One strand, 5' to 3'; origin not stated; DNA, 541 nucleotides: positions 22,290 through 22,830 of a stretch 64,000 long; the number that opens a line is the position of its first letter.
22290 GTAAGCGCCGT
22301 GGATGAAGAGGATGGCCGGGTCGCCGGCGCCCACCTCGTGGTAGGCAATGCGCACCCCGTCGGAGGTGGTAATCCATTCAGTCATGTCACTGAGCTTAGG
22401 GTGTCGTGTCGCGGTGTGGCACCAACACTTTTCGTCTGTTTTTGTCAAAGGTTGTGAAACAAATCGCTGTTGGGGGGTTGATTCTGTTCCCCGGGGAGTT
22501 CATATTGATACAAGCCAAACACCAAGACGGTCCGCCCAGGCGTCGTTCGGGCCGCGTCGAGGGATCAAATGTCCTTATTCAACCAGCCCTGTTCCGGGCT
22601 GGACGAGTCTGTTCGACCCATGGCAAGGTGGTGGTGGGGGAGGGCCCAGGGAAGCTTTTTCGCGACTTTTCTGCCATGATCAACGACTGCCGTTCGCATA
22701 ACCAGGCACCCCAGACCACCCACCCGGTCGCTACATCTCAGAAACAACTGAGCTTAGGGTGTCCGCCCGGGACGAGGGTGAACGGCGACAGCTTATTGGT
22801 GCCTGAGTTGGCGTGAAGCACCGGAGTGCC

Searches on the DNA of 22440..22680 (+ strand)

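Call 63: search_dna_similar(query=window:22440-22680:+, collection=plasmids, mode=distant, max_evalue=0.01, max_rows=10)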
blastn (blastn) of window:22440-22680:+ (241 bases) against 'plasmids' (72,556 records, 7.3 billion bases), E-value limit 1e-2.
No match.

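Call 64: search_dna_similar(query=window:22440-22680:+, collection=phages, mode=distant, max_evalue=0.01, max_rows=10)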
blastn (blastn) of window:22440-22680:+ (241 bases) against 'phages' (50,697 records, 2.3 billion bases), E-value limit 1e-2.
No match.
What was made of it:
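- Tried and rejected: No match (calls 63, 64).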

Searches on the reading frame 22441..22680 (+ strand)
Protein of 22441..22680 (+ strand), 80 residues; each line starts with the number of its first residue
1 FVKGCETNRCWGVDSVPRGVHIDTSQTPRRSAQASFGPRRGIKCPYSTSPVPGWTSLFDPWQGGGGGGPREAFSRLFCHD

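Call 77: search_protein_families(library=pfam, max_evalue=10, proteins=[window:22441-22680:+])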
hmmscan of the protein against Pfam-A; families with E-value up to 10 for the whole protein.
seq(80 aa): 0 families

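Call 78: find_homologous_proteins(query=window:22441-22680:+, max_evalue=0.01)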
Query seq(80 aa): 2 candidates shared short words with the query, none scored E <= 0.01.
